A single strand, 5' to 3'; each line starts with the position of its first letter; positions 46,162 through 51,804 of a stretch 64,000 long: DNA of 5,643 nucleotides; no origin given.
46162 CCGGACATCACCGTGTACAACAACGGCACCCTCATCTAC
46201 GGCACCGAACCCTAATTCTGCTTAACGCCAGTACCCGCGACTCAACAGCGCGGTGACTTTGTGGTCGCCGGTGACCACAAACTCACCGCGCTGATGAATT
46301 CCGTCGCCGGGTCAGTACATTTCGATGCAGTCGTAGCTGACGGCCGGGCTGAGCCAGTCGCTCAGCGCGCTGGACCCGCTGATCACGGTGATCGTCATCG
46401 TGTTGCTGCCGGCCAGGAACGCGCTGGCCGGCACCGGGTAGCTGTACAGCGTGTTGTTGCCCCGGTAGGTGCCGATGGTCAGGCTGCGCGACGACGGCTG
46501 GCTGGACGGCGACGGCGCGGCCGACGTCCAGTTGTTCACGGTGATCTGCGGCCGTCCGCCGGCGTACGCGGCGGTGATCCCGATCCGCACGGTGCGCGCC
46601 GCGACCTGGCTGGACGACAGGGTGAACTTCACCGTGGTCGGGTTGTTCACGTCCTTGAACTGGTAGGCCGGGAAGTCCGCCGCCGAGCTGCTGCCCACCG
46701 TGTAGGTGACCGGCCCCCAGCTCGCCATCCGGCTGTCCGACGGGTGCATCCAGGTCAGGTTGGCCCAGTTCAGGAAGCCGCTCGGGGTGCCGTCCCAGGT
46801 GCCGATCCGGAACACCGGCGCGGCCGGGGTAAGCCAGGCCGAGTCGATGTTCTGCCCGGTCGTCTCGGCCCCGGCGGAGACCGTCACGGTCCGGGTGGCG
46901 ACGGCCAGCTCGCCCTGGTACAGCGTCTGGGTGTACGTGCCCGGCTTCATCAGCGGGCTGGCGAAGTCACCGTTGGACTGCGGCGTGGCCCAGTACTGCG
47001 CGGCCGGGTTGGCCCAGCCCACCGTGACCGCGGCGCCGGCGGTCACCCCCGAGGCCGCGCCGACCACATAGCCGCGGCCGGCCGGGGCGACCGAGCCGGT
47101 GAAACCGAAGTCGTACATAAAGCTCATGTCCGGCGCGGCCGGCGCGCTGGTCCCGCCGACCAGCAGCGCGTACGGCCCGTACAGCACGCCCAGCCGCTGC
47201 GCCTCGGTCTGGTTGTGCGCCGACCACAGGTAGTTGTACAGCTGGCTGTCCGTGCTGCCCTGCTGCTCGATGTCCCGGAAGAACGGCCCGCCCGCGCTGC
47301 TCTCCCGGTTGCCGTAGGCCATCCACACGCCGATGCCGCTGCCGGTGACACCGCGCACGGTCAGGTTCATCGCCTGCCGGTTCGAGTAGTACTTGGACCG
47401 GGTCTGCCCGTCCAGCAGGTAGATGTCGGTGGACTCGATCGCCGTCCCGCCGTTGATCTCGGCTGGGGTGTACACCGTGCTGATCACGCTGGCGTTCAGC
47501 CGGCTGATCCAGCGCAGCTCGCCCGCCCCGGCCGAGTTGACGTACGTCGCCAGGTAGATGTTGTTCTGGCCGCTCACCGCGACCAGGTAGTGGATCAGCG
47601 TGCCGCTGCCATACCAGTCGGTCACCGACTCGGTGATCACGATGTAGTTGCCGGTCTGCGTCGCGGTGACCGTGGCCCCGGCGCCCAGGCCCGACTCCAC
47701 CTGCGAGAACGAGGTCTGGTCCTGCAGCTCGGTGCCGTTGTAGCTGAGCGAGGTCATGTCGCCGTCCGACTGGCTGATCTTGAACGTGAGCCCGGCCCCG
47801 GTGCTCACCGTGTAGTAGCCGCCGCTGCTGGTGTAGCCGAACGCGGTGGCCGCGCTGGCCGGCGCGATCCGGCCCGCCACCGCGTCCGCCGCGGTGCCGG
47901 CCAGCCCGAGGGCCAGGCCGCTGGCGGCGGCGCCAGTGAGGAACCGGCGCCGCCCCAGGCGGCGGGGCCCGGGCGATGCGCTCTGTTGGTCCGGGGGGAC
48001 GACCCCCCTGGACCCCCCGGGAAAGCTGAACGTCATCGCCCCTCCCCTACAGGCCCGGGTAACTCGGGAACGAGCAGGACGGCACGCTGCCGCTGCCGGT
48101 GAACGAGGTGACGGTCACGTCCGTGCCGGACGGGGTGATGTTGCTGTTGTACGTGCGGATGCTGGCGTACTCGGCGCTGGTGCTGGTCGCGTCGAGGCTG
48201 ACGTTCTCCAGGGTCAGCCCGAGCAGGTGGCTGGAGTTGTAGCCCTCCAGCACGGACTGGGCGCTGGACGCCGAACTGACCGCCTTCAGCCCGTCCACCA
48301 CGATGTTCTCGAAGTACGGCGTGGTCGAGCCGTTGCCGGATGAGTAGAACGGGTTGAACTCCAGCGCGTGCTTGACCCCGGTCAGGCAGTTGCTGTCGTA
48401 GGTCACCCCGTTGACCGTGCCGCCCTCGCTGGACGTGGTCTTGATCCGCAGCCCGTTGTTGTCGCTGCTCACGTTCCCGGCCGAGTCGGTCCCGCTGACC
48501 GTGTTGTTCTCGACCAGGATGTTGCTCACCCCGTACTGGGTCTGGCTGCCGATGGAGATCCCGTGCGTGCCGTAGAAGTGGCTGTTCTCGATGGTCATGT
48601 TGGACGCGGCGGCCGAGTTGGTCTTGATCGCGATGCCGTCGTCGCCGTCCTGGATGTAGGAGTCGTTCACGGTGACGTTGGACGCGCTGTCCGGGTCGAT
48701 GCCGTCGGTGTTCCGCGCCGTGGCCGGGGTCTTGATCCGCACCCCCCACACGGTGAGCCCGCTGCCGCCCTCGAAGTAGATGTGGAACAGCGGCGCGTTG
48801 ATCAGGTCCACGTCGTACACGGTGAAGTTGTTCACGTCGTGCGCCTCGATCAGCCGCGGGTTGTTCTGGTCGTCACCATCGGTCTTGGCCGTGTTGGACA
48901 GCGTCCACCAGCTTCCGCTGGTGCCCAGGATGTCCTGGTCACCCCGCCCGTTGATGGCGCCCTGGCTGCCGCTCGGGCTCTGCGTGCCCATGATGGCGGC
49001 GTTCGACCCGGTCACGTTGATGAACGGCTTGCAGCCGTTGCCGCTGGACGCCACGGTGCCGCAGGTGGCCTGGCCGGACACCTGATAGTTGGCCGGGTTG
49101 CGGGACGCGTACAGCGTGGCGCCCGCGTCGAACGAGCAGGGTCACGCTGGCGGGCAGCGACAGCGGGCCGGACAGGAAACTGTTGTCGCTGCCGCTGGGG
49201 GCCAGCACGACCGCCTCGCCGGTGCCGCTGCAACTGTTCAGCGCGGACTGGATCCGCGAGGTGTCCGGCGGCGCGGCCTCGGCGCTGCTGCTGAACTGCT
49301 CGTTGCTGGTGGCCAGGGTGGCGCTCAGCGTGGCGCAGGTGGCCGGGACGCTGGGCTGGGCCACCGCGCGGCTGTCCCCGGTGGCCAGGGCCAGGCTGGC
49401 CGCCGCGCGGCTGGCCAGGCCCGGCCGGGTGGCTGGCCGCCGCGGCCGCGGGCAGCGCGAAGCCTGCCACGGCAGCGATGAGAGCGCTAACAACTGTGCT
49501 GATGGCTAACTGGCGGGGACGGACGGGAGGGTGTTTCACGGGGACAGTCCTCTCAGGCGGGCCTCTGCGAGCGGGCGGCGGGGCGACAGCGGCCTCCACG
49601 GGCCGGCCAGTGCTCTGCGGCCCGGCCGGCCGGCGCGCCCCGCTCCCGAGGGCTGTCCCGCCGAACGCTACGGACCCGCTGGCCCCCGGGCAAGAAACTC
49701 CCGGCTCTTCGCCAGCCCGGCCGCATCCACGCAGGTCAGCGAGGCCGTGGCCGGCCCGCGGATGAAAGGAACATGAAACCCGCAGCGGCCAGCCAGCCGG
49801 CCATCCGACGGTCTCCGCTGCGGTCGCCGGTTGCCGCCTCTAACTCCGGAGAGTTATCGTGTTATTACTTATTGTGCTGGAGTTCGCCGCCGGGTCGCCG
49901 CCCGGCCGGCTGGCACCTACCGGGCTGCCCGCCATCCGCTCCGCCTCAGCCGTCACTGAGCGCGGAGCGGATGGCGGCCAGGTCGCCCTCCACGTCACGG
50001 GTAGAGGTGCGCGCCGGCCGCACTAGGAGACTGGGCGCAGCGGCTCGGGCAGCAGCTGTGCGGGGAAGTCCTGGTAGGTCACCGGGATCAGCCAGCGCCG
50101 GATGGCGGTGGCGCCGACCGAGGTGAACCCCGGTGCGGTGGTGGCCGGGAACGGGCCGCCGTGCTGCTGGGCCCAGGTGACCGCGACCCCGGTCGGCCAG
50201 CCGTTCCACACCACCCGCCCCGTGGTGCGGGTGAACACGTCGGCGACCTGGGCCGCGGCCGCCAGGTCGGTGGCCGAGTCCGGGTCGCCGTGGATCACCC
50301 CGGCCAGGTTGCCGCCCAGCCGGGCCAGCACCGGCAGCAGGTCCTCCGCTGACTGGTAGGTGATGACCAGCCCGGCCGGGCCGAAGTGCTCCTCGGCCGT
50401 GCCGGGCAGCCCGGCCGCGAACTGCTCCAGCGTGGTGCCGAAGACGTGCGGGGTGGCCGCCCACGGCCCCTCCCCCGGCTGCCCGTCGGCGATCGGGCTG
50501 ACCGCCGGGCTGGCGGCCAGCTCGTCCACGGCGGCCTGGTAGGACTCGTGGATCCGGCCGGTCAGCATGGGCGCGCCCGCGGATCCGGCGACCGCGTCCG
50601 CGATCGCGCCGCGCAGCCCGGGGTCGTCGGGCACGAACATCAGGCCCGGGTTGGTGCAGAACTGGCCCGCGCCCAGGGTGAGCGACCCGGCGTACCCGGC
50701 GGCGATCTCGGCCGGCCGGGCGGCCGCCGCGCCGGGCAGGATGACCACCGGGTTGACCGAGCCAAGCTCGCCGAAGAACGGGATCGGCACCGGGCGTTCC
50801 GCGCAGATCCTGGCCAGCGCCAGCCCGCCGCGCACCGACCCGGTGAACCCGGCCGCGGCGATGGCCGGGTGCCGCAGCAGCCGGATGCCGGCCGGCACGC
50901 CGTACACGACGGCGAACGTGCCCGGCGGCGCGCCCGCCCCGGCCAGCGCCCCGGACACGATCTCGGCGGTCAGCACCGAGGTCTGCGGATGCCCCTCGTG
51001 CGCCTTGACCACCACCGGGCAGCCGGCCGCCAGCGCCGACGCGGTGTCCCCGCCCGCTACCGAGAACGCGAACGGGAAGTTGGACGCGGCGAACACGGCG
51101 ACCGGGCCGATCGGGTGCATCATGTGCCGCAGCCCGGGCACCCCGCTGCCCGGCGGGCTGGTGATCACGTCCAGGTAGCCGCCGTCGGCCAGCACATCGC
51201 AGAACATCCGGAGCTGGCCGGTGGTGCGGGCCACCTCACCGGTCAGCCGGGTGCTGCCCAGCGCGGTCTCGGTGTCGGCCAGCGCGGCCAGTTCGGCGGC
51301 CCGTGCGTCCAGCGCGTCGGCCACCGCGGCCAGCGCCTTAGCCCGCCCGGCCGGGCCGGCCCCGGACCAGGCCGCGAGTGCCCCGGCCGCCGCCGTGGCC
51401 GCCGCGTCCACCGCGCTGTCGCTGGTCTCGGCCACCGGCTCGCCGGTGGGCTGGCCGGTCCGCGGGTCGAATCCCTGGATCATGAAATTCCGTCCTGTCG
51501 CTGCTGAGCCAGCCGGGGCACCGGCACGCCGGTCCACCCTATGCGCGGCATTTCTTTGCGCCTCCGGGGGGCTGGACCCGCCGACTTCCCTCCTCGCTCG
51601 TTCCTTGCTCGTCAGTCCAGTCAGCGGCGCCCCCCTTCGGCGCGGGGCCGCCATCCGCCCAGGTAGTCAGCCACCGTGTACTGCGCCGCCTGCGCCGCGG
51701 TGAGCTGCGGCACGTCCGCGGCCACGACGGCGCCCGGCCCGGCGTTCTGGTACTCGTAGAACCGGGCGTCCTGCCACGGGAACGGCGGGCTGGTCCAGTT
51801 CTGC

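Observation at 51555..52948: Inverted GC-rich repeats bracket the pectinesterase module and fuse it in frame to the upstream GH28 gene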

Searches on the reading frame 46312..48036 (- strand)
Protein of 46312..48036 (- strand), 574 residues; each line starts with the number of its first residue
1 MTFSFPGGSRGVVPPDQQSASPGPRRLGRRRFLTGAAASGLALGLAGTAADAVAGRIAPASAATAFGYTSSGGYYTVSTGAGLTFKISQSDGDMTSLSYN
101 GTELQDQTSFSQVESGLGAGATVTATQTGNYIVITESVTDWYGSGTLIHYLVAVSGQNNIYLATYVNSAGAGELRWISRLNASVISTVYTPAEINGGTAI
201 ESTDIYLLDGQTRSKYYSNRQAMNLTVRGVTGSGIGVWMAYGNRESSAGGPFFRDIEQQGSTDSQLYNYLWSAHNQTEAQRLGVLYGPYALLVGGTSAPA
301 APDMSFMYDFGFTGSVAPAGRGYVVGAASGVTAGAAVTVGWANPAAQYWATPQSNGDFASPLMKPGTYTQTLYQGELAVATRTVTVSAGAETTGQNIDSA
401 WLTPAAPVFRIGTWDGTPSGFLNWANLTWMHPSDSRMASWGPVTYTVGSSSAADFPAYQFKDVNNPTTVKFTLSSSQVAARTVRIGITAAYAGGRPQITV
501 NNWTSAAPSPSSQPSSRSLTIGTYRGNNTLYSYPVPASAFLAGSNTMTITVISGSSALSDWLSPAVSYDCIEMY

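Call 15: search_protein_families(library=pfam, proteins=[window:46312-48036:-], max_evalue=0.01)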
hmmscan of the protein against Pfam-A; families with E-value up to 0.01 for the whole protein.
window:46312-48036:- (574 aa): 4 families
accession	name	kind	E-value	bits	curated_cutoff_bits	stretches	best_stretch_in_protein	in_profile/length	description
PF09284.16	RhgB_N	-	2.8e-74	250.2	27.2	1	66-314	1-251/251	Rhamnogalacturonan lyase B, N-terminal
PF14683.12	CBM-like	-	5.6e-45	153.6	27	1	408-573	2-160/160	Polysaccharide lyase family 4, domain III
PF14686.12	fn3_3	-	2.7e-19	69.2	24.4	1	320-393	1-74/75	Polysaccharide lyase family 4, domain II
PF13620.12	CarboxypepD_reg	-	2.4e-05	25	32.3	1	321-393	3-76/82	Carboxypeptidase regulatory-like domain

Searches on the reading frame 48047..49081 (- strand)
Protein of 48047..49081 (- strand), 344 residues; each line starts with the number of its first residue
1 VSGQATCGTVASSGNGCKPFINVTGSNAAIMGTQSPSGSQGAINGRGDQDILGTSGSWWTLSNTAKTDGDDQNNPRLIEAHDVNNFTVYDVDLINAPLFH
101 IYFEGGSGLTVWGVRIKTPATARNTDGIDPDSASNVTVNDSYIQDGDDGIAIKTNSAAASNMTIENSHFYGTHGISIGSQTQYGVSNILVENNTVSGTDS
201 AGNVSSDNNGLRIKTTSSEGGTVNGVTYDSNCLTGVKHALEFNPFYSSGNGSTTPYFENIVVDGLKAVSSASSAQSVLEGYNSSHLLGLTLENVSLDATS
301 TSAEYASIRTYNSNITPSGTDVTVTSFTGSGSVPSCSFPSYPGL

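Call 15: search_protein_families(library=pfam, proteins=[window:48047-49081:-], max_evalue=0.01)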
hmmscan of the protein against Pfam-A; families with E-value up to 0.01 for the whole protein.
window:48047-49081:- (344 aa): 2 families
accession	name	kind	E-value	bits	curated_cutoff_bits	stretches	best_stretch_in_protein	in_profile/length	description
PF00295.23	Glyco_hydro_28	-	2e-48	165.6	22.9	1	41-307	67-317/324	Glycosyl hydrolases family 28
PF12708.12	Pect-lyase_RHGA_epim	-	1.5e-05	25.4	27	1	83-197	102-211/213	Rhamnogalacturonase A/epimerase, pectate lyase-like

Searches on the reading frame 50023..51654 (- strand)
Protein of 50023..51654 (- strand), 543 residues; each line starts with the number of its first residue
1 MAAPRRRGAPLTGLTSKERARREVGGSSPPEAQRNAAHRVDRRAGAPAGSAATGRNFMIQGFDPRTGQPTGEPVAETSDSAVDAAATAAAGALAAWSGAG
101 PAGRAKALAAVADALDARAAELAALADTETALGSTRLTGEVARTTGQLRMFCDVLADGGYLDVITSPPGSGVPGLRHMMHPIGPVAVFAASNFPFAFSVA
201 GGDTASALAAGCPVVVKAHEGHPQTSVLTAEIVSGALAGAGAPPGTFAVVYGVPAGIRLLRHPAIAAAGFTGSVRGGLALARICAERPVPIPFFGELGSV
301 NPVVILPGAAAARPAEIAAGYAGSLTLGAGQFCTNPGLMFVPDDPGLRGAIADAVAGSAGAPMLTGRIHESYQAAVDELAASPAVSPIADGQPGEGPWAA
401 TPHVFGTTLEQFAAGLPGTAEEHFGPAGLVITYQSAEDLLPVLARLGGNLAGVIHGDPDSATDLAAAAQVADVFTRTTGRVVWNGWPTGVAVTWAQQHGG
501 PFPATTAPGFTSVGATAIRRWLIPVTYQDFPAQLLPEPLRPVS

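Call 15: search_protein_families(library=pfam, proteins=[window:50023-51654:-], max_evalue=0.01)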
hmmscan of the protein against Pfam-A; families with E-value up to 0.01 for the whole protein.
window:50023-51654:- (543 aa): 1 family
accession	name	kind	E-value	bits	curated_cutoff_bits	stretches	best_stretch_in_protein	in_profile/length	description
PF00171.27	Aldedh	-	2e-40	139.1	23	1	59-491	9-430/461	Aldehyde dehydrogenase family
